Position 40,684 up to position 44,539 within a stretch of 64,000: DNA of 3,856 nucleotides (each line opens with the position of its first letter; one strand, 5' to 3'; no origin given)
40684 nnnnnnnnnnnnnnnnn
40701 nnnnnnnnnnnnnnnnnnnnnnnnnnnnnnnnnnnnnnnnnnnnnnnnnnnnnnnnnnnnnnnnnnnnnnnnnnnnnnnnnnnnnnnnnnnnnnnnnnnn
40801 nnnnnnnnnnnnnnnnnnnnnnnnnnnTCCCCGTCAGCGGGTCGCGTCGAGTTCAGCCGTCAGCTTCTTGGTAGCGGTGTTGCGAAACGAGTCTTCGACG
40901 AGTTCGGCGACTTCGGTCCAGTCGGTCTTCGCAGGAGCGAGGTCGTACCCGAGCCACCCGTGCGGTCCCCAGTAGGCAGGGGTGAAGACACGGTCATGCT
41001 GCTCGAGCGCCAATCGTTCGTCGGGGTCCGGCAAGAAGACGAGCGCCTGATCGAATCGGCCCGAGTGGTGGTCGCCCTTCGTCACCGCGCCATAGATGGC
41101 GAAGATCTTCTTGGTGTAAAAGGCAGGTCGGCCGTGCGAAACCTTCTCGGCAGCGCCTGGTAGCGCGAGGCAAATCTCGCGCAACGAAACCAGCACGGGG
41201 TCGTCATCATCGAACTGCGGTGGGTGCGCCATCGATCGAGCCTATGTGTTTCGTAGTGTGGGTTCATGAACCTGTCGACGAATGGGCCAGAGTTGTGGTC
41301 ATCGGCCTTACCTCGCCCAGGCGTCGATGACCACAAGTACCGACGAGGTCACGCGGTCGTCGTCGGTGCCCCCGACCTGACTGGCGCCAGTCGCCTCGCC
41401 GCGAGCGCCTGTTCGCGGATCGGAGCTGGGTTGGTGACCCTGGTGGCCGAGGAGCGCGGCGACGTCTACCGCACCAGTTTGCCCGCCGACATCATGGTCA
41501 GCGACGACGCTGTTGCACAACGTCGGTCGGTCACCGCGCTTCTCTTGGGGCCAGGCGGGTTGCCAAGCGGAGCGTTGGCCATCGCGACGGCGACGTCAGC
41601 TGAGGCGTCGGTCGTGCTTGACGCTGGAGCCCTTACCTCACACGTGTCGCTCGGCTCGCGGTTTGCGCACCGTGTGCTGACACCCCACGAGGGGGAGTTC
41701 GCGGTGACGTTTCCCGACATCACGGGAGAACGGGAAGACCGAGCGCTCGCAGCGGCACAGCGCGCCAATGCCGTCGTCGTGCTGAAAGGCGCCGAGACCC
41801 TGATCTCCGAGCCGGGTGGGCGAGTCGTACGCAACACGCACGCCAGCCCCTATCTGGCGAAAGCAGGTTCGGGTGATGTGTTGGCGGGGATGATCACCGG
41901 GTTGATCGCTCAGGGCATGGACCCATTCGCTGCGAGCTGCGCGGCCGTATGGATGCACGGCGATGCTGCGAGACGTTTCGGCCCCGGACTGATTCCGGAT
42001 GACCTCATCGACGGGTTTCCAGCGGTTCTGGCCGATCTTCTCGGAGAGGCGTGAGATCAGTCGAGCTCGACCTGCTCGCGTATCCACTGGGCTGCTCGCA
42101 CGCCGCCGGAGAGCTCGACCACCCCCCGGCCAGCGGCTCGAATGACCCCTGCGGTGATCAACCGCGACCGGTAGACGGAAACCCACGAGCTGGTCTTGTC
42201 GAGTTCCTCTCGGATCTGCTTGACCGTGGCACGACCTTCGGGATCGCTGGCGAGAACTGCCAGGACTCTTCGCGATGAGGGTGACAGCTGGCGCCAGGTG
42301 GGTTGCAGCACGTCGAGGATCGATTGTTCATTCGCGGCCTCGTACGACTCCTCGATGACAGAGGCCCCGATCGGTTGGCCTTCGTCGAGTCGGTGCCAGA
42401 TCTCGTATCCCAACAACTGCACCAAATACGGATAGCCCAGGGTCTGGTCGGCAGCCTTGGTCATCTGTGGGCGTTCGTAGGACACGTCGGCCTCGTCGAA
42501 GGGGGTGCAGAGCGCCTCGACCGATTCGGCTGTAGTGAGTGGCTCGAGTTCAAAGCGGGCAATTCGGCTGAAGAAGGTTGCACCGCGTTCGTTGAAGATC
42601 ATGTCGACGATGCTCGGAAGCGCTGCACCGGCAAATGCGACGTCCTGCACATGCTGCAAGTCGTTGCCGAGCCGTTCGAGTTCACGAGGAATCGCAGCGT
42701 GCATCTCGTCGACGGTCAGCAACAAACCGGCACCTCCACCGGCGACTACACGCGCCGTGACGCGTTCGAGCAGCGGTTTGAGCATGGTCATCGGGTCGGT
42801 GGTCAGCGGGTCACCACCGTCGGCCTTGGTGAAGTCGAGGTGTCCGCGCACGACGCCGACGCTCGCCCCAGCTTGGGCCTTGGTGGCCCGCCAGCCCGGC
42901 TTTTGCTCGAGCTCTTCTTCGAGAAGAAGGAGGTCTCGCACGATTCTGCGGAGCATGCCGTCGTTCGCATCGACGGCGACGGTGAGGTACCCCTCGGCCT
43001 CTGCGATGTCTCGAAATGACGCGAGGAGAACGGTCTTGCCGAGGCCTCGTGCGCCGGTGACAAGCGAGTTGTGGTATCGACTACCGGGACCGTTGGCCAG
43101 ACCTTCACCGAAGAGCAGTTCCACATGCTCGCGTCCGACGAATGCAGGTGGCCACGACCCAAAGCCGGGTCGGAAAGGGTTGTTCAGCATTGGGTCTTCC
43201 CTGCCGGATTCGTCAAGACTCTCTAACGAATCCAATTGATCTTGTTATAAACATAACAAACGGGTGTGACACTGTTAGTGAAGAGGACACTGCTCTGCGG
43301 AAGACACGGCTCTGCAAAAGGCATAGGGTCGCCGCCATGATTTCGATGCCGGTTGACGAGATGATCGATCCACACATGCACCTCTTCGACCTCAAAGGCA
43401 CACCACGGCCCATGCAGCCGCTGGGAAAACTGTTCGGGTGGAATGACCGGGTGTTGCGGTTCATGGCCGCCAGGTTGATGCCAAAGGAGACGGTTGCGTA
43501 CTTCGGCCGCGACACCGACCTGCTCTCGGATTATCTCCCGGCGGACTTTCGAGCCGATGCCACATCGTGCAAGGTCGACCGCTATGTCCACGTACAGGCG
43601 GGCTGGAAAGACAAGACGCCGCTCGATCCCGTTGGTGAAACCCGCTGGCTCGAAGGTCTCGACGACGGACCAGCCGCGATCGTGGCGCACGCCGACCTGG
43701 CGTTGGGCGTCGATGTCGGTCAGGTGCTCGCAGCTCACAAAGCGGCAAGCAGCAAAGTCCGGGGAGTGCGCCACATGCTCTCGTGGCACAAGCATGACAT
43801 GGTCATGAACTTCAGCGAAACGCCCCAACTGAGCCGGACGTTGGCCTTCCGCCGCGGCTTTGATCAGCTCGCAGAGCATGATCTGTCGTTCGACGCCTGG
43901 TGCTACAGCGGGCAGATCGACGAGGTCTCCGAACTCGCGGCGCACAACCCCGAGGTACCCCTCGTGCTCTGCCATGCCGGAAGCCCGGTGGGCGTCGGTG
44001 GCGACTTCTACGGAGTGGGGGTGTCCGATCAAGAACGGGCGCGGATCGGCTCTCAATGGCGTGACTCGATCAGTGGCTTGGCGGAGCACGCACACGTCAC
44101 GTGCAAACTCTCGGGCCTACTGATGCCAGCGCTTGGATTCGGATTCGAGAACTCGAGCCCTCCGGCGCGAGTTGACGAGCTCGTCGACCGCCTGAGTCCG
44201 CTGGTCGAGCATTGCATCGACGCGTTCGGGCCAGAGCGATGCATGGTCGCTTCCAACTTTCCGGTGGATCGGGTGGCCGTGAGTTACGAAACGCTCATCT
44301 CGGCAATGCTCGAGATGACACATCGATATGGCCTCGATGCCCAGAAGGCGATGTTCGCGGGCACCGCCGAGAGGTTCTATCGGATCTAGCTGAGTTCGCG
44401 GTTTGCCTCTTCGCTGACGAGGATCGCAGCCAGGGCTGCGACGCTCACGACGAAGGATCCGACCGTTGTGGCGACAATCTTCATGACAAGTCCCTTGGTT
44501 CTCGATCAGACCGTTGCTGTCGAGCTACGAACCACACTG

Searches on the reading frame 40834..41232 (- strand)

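Call 58: search_protein_families(library=pfam, proteins=[window:40834-41232:-], max_evalue=0.0001)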
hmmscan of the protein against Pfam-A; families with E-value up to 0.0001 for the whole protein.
window:40834-41232:- (132 aa): 1 family
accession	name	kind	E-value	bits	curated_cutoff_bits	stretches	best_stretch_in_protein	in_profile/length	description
PF04237.18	YjbR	-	7.1e-11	43.1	30.1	1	22-117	1-87/88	YjbR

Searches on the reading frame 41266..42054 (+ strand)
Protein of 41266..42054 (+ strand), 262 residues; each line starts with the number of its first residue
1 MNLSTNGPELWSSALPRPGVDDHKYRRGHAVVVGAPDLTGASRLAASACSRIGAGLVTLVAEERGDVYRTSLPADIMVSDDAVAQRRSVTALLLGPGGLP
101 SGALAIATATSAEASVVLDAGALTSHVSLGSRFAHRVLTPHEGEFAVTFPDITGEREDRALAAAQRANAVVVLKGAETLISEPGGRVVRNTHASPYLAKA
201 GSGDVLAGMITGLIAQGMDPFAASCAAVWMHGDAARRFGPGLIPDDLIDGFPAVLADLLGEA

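Call 58: search_protein_families(library=pfam, proteins=[window:41266-42054:+], max_evalue=0.0001)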
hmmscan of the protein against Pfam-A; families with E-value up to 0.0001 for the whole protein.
window:41266-42054:+ (262 aa): 1 family
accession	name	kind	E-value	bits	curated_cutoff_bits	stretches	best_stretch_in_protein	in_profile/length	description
PF01256.23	Carb_kinase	-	1.1e-43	149.9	27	1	31-238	3-223/242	NAD(P)H-hydrate dehydratase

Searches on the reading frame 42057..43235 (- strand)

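Call 58: search_protein_families(library=pfam, proteins=[window:42057-43235:-], max_evalue=0.0001)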
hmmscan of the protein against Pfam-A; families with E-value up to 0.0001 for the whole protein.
window:42057-43235:- (392 aa): 2 families
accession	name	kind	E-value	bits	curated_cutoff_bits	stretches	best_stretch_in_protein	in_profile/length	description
PF13191.12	AAA_16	-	7.4e-07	30.3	32.6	1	50-190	20-153/167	AAA ATPase domain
PF13401.12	AAA_22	-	2.6e-05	25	27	0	58-192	9-106/130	AAA domain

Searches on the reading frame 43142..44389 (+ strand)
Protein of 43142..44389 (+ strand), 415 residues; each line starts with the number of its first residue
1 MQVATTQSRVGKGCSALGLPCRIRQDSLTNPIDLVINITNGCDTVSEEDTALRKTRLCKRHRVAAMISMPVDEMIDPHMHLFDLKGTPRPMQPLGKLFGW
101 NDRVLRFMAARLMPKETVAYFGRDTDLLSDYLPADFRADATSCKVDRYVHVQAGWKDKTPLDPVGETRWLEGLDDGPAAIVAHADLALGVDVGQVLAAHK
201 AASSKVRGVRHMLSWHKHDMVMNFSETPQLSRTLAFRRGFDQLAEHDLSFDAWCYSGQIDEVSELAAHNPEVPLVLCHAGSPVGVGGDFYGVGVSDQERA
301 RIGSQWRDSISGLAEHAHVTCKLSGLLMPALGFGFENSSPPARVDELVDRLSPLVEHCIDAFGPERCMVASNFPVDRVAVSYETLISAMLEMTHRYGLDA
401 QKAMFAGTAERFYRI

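Call 58: search_protein_families(library=pfam, proteins=[window:43142-44389:+], max_evalue=0.0001)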
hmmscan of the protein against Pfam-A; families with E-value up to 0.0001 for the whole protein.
window:43142-44389:+ (415 aa): 1 family
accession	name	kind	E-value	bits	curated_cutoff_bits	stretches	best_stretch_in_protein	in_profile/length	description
PF04909.20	Amidohydro_2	-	1.3e-21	78.1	26.4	1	75-415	1-289/289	Amidohydrolase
